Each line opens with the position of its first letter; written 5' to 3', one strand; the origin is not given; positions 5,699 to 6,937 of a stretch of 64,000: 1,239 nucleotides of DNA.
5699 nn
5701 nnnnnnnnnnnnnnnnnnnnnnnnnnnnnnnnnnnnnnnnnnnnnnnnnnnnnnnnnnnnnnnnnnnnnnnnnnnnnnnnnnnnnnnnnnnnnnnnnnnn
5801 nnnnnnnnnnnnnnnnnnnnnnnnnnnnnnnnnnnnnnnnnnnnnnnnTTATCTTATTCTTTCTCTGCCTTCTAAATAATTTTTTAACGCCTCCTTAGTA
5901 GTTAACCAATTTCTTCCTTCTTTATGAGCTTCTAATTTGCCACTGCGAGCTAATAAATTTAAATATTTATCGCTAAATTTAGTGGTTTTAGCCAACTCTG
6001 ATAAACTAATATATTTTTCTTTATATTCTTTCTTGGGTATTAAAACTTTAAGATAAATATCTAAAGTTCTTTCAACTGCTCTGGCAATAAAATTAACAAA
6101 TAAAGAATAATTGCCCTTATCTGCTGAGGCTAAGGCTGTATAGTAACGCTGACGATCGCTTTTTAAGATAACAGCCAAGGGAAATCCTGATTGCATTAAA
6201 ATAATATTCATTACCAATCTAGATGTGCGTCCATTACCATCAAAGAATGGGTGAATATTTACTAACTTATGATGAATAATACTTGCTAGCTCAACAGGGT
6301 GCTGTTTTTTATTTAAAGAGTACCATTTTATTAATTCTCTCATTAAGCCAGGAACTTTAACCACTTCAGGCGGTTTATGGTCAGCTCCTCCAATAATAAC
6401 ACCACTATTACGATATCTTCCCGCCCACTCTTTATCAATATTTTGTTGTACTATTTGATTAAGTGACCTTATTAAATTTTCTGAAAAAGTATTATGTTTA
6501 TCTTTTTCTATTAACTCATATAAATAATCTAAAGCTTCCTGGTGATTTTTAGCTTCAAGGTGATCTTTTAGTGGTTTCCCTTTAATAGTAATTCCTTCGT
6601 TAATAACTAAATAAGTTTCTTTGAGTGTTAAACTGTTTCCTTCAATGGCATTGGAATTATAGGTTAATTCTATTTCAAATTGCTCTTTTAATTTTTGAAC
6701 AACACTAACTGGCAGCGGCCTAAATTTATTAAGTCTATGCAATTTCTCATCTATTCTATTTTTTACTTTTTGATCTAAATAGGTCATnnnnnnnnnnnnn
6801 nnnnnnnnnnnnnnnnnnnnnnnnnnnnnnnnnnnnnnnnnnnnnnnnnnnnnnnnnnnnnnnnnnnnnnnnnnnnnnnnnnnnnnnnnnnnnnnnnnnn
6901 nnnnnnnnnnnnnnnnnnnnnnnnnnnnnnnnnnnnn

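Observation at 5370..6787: Fic-HIT two-gene operon: possible nucleotidylation writer/eraser or toxin module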

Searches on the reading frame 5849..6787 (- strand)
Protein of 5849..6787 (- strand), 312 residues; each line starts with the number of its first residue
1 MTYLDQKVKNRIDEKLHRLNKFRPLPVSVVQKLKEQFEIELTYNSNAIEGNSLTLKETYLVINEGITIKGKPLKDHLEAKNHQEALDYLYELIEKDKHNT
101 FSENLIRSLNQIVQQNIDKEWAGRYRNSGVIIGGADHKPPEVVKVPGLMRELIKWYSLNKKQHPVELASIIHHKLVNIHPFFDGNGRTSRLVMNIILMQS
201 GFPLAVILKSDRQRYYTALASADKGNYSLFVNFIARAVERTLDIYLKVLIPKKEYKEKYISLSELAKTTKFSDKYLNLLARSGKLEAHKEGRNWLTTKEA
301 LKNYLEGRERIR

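Call 4: search_protein_families(library=pfam, proteins=[window:5849-6787:-], max_evalue=1)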
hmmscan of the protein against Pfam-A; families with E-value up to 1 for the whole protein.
window:5849-6787:- (312 aa): 5 families
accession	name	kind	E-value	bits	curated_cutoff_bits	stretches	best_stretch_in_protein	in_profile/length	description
PF02661.23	Fic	-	1.5e-22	80.6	24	1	101-197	2-93/93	Fic/DOC family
PF12728.13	HTH_17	-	4.3e-05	24.1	27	1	259-308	1-50/51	Helix-turn-helix domain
PF21682.2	AF_2299-like_N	-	0.035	14.6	27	1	44-116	35-106/134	CDP-alcohol phosphatidyltransferase AF_2299-like, N-terminal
PF04983.23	RNA_pol_Rpb1_3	-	0.066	13.5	28.9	1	49-113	90-150/162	RNA polymerase Rpb1, domain 3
PF06971.19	Put_DNA-bind_N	-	0.16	12.5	27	0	236-272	4-40/49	Putative DNA-binding protein N-terminus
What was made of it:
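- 5849..6787 (-): 312-aa class II Fic protein ('Fic312'): an FICD-like core with a C-terminal HTH. It matches the SoFic defence model. Pfam Fic 1.5e-22 (call 4).
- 5864..6013 (-): C-terminal helix-turn-helix region (residues 259-308), of the excisionase/MerR-like HTH_17 type. Pfam HTH_17 4.3e-5, 24.1 bits against a cut-off of 27 (call 4).
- On Fic/Fido family (Pfam PF02661): Pfam Fic 80.6 bits against a cut-off of 24 (call 4).
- Checked: Pfam Fic, E = 1.5e-22 (call 4).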

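Call 5: search_protein_families(library=ncbifam, proteins=[window:5849-6787:-], max_evalue=1)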
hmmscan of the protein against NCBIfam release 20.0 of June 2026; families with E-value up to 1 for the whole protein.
window:5849-6787:- (312 aa): 8 families
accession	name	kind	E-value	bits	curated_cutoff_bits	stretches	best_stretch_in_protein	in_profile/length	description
TIGR02613.1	mob_myst_B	hypoth_equivalog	1.4e-16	61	124.4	1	74-234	23-185/186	mobile mystery protein B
NF041381.1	XopAC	subfamily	2e-11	43.2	450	1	107-213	310-427/451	XopAC/AvrAC family type III secretion system effector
NF046030.1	ProtAdlyltaseSoFic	equivalog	7.3e-09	35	550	1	160-244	174-265/361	protein adenylyltransferase Fic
TIGR01550.1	DOC_P1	subfamily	3.8e-06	27.1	38.65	1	155-202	42-89/122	type II toxin-antitoxin system death-on-curing family toxin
TIGR01764.1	excise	domain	1e-05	25.8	28.8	1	259-306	1-48/49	excisionase family DNA-binding protein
NF046029.1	ProtAdlyltaseNmFic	equivalog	0.0012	18.6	230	1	177-219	94-137/177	protein adenylyltransferase Fic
NF045983.1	ProtAdnltaseVbhT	equivalog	0.014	14.6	800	1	169-237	125-192/419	type II toxin-antitoxin system protein adenylyltransferase VbhT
NF040990.2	MamR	equivalog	0.11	12.8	100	1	235-306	13-90/91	magnetosome protein MamR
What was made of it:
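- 5864..6013 (-): TIGR01764 1e-5 (call 5).
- On SoFic anti-phage defence: The NCBIfam equivalog NF046030 scores 35 bits against a cut-off of 550 (call 5).
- Closest known: SoFic single-gene anti-phage defence. Different: The NCBIfam SoFic equivalog scores 35 bits against a cut-off of 550 (call 5).
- Checked: The C-terminal HTH_17 match is just below the cut-off (24.1 bits against 27; TIGR01764 25.8 against 28.8; calls 4, 5).
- The NCBIfam SoFic equivalog cut-off is far from met (35 bits against 550, call 5), so the defence role is weakly founded. The NCBIfam SoFic equivalog cut-off is not met (call 5).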

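Call 23: find_homologous_proteins(query=window:5849-6787:-)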
Query window:5849-6787:- (312 aa): 6653 proteins with E <= 0.001 among 8000 candidates; the best 120 are listed.
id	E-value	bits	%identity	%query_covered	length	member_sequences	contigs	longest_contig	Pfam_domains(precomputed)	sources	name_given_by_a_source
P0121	4.2e-193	658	95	100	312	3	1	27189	PF02661.24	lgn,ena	-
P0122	4.6e-193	658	95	100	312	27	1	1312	PF02661.24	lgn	-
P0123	8.9e-190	647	93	100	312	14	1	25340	PF02661.24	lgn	-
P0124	3.5e-188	642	94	100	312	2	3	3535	PF02661.24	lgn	-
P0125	4.2e-186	635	92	100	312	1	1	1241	PF02661.24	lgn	-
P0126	1.4e-185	634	92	100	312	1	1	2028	PF02661.24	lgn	-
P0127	1.7e-185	633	92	100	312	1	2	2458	PF02661.24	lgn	-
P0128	2.2e-184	630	91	100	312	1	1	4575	PF02661.24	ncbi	-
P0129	3.1e-182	623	89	100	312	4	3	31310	PF12728.14,PF02661.24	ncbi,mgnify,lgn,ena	mgnify:CR=1 FL=1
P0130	6.7e-182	622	90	100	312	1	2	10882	PF02661.24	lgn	-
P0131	3.2e-181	619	89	100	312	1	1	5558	PF02661.24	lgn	-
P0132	6.4e-181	618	89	100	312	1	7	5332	PF02661.24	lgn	-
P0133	8.5e-180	615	88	100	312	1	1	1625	PF02661.24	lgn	-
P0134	2.1e-177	607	88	100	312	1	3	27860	PF02661.24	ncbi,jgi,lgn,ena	-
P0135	1.3e-173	594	85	100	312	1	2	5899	PF02661.24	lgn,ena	-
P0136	1.4e-173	594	86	100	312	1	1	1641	PF02661.24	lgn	-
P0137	2.7e-173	593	85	100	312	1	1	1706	PF02661.24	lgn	-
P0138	3.0e-173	593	85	100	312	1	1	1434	PF02661.24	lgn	-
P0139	6.4e-171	586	84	100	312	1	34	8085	PF02661.24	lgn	-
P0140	2.5e-170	584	82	100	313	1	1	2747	PF02661.24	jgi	jgi:Fic family protein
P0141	3.0e-169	580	82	100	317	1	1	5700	PF02661.24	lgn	-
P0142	1.9e-168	577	81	100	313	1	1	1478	PF02661.24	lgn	-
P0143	2.6e-168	577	81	100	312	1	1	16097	PF02661.24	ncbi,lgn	-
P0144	6.1e-168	576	82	100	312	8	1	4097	PF02661.24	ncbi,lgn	-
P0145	1.2e-167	575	81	100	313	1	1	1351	PF02661.24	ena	-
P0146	6.7e-167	572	82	100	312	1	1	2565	PF02661.24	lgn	-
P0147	1.4e-166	571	82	100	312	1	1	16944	PF02661.24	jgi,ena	-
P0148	1.6e-166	571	81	100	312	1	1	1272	PF02661.24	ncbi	-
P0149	2.6e-166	570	81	100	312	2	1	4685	PF02661.24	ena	-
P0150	3.8e-166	570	80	100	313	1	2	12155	PF02661.24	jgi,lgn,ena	-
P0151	5.9e-166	569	81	100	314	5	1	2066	PF02661.24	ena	-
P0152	7.6e-166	569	80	100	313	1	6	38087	PF02661.24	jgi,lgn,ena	-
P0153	8.5e-166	569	80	100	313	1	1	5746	PF02661.24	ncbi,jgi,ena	-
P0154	8.9e-166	569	83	100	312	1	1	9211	PF02661.24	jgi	jgi:Fic family protein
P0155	1.5e-165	568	80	100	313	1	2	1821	PF02661.24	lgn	-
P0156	1.5e-165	568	80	100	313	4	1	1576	PF02661.24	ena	-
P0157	2.6e-165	567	80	100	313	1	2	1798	PF02661.24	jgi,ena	-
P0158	3.1e-165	567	82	99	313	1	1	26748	PF02661.24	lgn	-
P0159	6.1e-165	566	79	100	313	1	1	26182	PF02661.24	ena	-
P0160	2.2e-164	564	80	100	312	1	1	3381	PF02661.24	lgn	-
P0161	4.4e-164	563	81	100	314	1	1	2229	PF02661.24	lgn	-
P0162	1.8e-163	561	80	100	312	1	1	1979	PF02661.24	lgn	-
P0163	2.0e-163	561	80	100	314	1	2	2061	PF02661.24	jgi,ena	-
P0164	2.7e-162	557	79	100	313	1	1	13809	PF02661.24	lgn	-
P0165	3.0e-162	557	80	100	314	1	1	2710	PF02661.24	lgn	-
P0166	3.3e-162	557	80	100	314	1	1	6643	PF02661.24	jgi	jgi:Fic family protein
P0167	3.9e-162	557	79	100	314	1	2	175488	PF02661.24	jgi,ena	-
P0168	5.6e-162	556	80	100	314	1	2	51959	PF02661.24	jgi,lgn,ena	jgi:Fic family protein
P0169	5.6e-162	556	80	100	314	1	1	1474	PF02661.24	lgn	-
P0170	5.8e-162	556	80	100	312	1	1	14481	PF02661.24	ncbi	-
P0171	8.3e-162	556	80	100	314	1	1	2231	PF02661.24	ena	-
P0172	9.3e-162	555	79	100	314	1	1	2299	PF02661.24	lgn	-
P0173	3.9e-161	553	79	100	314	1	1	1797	PF02661.24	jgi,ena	-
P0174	4.1e-161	553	79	99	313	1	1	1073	PF02661.24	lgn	-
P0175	8.8e-161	552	80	100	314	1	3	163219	PF02661.24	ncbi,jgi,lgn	jgi:Fic family protein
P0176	9.3e-161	552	78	100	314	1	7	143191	PF02661.24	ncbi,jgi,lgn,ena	jgi:Fic family protein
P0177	1.4e-160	552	79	100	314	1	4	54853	PF02661.24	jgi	jgi:Fic family protein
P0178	1.7e-160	551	78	100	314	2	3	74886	PF02661.24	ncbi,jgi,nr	ncbi:MAG: Filamentation induced by cAMP protein Fic [Candidatus Moranbacteria bacterium GW2011_GWC2_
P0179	2.7e-160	551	79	100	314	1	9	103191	PF02661.24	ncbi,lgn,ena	-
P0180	2.8e-160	551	79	99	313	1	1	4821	PF02661.24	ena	-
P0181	2.9e-160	551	79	100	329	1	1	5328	PF02661.24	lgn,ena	-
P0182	3.5e-160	550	77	100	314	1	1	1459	PF02661.24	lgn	-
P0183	3.8e-160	550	78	100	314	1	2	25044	PF02661.24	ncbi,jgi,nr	ncbi:MAG: hypothetical protein ACD_56C00003G0002 [uncultured bacterium]|nr:MAG: hypothetical protein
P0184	3.9e-160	550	79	100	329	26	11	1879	PF02661.24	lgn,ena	-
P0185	3.9e-160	550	78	100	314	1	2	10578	PF02661.24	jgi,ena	jgi:Fic family protein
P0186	7.9e-160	549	79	100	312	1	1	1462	PF12728.14,PF02661.24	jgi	jgi:Fic family protein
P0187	8.4e-160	549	78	100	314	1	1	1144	PF02661.24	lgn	-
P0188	1.5e-159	548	79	100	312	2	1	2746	PF02661.24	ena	-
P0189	2.6e-159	547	77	100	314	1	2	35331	PF02661.24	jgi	jgi:Fic family protein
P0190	3.0e-159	547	78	100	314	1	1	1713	PF02661.24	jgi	jgi:Fic family protein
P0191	3.4e-159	547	78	100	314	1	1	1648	PF02661.24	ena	-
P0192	4.2e-159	547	77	100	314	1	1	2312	PF02661.24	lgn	-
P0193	5.6e-159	546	77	100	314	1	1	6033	PF02661.24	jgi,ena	-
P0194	5.7e-159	546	78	100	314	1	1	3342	PF02661.24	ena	-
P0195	1.0e-158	545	78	100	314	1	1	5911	PF02661.24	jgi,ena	-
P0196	1.1e-158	545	77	100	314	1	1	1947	PF02661.24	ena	-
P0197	1.2e-158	545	77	100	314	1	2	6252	PF02661.24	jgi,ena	-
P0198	1.9e-158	545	77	100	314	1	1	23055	PF02661.24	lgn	-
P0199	2.5e-158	544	77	100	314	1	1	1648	PF02661.24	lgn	-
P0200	2.5e-158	544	77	100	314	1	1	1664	PF02661.24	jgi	-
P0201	3.0e-158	544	76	100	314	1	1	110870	PF02661.24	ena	-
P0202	3.2e-158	544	78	100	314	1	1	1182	PF02661.24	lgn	-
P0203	3.9e-158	544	78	100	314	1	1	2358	PF02661.24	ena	-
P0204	4.2e-158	543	76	100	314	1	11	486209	PF02661.24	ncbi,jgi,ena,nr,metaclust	ncbi:MAG: Filamentation induced by cAMP protein Fic [Candidatus Moranbacteria bacterium GW2011_GWE1_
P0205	4.8e-158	543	77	100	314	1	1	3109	PF02661.24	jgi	jgi:Fic family protein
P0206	6.9e-158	543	78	100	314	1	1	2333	PF02661.24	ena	-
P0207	7.0e-158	543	77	100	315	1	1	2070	PF02661.24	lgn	-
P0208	8.3e-158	542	76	100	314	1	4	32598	PF02661.24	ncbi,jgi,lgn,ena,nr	ncbi:MAG: hypothetical protein ACD_15C00137G0029 [uncultured bacterium]|nr:MAG: hypothetical protein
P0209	1.1e-157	542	77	100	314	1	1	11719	PF02661.24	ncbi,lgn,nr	ncbi:MAG: Fic family protein [Candidatus Moranbacteria bacterium]|nr:Fic family protein [Candidatus 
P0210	2.2e-157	541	76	100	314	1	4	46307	PF02661.24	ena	-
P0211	2.4e-157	541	78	100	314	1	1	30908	PF02661.24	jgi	-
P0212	3.7e-157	540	77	100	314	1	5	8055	PF02661.24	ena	-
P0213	5.6e-157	540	77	100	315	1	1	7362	PF02661.24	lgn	-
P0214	2.5e-156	538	76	100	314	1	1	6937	PF02661.24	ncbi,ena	-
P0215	2.9e-156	537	77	100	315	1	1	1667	PF02661.24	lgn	-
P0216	4.0e-156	537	81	94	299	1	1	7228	PF02661.24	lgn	-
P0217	5.0e-156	537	76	100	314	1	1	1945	PF02661.24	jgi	-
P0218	5.3e-156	537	77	100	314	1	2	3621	PF02661.24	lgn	-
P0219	8.3e-156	536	76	100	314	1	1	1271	PF02661.24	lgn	-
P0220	1.0e-155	536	75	100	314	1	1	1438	PF02661.24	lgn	-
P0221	1.0e-155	536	76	100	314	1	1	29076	PF02661.24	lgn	-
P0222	2.0e-155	535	75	100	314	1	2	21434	PF02661.24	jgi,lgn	-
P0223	2.1e-155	535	76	100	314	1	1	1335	PF02661.24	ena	-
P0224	5.1e-155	533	76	100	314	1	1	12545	PF02661.24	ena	-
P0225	6.8e-155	533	76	100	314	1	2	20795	PF02661.24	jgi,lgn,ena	-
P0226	7.3e-155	533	76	100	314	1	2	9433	PF02661.24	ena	-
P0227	8.2e-155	533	76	100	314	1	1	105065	PF02661.24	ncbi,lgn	-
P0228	8.8e-155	533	76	100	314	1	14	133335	PF02661.24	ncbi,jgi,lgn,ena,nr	ncbi:MAG: cell filamentation protein Fic [Candidatus Moranbacteria bacterium RIFOXYA12_FULL_35_19]|n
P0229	2.3e-154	531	75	100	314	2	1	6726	PF02661.24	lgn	-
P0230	2.8e-154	531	77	100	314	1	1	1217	PF02661.24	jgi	jgi:Fic family protein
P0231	3.3e-154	531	76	100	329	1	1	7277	PF02661.24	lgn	-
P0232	4.5e-154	530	76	100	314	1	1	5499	PF02661.24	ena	-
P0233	7.5e-154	530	75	100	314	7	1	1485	PF02661.24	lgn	-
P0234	7.9e-154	529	75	100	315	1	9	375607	PF02661.24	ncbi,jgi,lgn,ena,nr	ncbi:MAG: Fic family protein [Candidatus Moraniibacteriota bacterium]|nr:Fic family protein [Candida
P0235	8.0e-154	529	77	100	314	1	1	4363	PF02661.24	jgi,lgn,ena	-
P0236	1.3e-153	529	75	100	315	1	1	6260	PF02661.24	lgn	-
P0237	2.9e-153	528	75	100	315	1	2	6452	PF02661.24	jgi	jgi:Fic family protein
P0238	3.2e-153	527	74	100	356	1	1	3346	PF02661.24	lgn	-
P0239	3.2e-153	527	74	100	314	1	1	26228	PF02661.24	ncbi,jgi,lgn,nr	ncbi:MAG: Fic family protein [Candidatus Moranbacteria bacterium]|jgi:Fic family protein|nr:Fic fami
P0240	3.5e-153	527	76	100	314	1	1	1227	PF02661.24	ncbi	-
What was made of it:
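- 5864..6013 (-): Orthologues P0129 and P0186 carry a precomputed PF12728 hit (call 23).
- Checked: Some orthologues pass it (call 23).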

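Call 24: find_encoding_contigs(protein=P0204, flank=4000, max_places=3)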
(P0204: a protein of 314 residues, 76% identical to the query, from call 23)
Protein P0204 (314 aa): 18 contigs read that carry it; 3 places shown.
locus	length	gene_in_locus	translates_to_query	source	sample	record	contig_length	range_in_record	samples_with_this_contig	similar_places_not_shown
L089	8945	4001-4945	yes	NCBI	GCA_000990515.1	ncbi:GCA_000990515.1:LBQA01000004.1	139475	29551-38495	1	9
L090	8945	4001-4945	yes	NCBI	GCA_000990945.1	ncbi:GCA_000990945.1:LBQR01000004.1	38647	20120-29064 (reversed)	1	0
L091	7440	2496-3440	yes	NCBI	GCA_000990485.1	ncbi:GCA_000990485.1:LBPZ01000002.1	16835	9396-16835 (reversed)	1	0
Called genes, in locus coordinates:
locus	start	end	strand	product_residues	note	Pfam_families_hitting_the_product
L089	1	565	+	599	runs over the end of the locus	PF01807:Zn_ribbon_DnaG, PF08275:DNAG_N, PF01751:Toprim, PF13362:Toprim_3 (weak), PF13662:Toprim_4, PF13155:Toprim_2, PF10410:DnaB_bind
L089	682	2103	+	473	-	PF03979:Sigma70_r1_1, PF00140:Sigma70_r1_2, PF04542:Sigma70_r2, PF04539:Sigma70_r3, PF04545:Sigma70_r4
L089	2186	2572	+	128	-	-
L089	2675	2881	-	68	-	-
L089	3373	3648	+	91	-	PF01541:GIY-YIG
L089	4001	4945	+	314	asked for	PF02661:Fic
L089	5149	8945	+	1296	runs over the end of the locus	PF25199:nSTAND_NTPase5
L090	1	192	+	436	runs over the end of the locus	PF01807:Zn_ribbon_DnaG, PF08275:DNAG_N, PF01751:Toprim, PF13155:Toprim_2, PF13362:Toprim_3 (weak), PF13662:Toprim_4, PF10410:DnaB_bind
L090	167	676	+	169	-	-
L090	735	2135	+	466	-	PF03979:Sigma70_r1_1, PF00140:Sigma70_r1_2, PF04542:Sigma70_r2, PF04539:Sigma70_r3, PF04545:Sigma70_r4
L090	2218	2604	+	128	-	-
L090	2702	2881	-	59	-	-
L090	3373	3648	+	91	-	PF01541:GIY-YIG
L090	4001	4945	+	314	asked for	PF02661:Fic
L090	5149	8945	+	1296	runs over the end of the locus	PF25199:nSTAND_NTPase5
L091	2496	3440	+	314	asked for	PF02661:Fic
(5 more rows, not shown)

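Call 25: find_encoding_contigs(protein=P0234, flank=4000, max_places=3)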
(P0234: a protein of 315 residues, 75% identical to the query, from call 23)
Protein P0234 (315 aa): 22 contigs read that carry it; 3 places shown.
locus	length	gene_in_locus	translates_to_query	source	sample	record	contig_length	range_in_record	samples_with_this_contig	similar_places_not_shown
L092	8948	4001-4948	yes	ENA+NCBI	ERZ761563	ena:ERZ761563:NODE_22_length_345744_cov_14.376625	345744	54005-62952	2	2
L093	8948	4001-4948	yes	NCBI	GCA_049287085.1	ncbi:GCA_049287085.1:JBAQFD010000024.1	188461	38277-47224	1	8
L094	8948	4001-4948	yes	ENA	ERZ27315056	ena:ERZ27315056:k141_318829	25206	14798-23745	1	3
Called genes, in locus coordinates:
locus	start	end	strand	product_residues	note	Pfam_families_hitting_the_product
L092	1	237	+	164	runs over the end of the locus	-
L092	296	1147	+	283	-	PF02899:Phage_int_SAM_1, PF00589:Phage_integrase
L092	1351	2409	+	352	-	PF05154:TM2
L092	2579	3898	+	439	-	PF05970:PIF1, PF13245:AAA_19, PF13401:AAA_22, PF13604:AAA_30, PF21530:Pif1_2B_dom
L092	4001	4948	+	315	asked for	PF02661:Fic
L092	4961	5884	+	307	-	PF01909:NTP_transf_2 (weak), PF26305:CD_NTase_C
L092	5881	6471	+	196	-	PF23471:Cap15_TM, PF18153:Cap15_CD_rec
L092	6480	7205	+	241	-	PF04434:SWIM (weak)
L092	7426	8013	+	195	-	PF00440:TetR_N, PF08359:TetR_C_4 (weak), PF17932:TetR_C_24 (faint)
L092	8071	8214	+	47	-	-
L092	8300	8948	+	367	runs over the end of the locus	PF07143:AttH, PF17186:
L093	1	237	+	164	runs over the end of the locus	-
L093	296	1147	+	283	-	PF02899:Phage_int_SAM_1, PF00589:Phage_integrase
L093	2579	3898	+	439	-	PF05970:PIF1, PF13245:AAA_19, PF13401:AAA_22, PF13604:AAA_30, PF21530:Pif1_2B_dom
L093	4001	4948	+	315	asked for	PF02661:Fic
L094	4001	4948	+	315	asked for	PF02661:Fic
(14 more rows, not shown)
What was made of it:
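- Closest known: SoFic single-gene anti-phage defence. Same: Orthologues lie beside CBASS and an nSTAND NTPase (calls 24, 25).
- Orthologues lie directly beside CBASS and an nSTAND NTPase, with an integrase and a Pif1 helicase nearby (calls 24, 25).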

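Call 26: find_encoding_contigs(protein=P0134, flank=4000, max_places=3)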
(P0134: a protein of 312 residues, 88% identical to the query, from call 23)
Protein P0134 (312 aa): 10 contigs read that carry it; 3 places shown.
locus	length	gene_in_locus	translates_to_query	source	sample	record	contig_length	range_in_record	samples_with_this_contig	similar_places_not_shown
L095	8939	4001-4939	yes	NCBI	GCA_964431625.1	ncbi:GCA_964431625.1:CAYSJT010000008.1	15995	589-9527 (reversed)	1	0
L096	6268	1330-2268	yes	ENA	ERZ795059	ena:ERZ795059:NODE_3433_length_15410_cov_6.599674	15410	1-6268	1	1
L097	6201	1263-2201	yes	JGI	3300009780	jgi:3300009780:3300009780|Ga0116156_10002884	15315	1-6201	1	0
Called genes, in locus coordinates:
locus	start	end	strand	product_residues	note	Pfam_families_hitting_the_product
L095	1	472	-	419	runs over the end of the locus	PF00275:EPSP_synthase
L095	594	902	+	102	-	PF00829:Ribosomal_L21p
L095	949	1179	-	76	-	-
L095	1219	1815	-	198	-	PF21176:RecR_HhH, PF01751:Toprim (weak), PF13662:Toprim_4, PF21175:RecR_C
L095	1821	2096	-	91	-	PF02575:YbaB_DNA_bd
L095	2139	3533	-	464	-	PF00772:DnaB, PF03796:DnaB_C, PF13481:AAA_25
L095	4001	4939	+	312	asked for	PF02661:Fic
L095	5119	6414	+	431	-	PF00391:PEP-utilizers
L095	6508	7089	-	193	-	-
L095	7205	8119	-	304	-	PF00551:Formyl_trans_N, PF02911:Formyl_trans_C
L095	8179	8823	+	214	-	PF09335:VTT_dom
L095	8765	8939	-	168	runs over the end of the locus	PF01327:Pep_deformylase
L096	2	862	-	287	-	?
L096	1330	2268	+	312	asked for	PF02661:Fic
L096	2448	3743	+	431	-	PF00391:PEP-utilizers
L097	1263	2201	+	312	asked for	PF02661:Fic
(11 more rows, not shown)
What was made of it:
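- Other orthologues sit beside a CD-NTase with Cap15 (CBASS), an nSTAND NTPase, or a PEP-utilizer gene (calls 24-26).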

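Call 27: find_related_loci(query=window:5849-6787:-, collection=metagenome_contigs, flank=3000)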
Query window:5849-6787:- (312 aa) in metagenome_contigs; peptide patterns used: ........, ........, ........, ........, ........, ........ (x = any residue, [..] = any of these).
541 stretches matched a pattern; 236 encode a relative of the query (tblastn E <= 1e-3); the best 80 are kept; 80 distinct loci.
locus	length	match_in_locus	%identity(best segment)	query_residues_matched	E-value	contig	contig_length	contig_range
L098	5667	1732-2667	96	1-312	0e+0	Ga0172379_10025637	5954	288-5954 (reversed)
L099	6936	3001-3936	95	1-312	0e+0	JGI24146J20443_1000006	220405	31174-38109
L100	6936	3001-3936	96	1-312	0e+0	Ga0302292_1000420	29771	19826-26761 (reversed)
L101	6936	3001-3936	95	1-312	0e+0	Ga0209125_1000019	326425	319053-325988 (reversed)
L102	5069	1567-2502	94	1-312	0e+0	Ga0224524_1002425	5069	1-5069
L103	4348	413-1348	94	1-312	0e+0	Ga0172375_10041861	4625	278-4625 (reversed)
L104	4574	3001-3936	94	1-312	0e+0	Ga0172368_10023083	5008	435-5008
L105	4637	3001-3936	94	1-312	0e+0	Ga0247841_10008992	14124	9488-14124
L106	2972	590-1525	94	1-312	0e+0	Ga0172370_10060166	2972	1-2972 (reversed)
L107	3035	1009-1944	93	1-312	0e+0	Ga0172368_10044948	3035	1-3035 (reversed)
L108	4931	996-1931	82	1-312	1e-180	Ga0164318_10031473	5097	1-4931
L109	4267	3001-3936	80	1-312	0e+0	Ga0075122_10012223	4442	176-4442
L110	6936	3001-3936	82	1-312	6e-175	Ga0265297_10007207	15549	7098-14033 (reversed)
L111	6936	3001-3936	80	1-312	9e-175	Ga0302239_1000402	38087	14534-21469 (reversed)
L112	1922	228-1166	80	1-312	0e+0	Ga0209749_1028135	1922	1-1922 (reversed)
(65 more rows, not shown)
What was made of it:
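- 5849..6787 (-): Orthologues of 62-96% identity were found in 80 metagenome loci (call 27).
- Fic312 is itself well conserved (62-96% identity over 80 loci, calls 23, 27) and widespread in Moranbacteria-like genomes, which suits a resident regulator.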

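Call 51: search_protein_families(library=pfam, proteins=[L095:6508-7089:-], max_evalue=0.01)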
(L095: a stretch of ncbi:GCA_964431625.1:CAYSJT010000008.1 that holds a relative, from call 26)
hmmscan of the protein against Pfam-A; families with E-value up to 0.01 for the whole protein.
L095:6508-7089:- (193 aa): 3 families
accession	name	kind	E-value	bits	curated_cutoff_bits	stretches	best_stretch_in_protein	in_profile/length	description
PF22966.1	INTS7_C_plants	-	0.002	18.1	27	0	43-98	59-114/172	Integrator complex subunit 7, C-terminal domain in plants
PF16591.11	HBM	-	0.0048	16.8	29.8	1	127-190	169-233/254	Helical bimodular sensor domain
PF24810.1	RBD_LARS1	-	0.0052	17.2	27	0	53-78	1-26/75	Leucine--tRNA ligase, RagD-binding domain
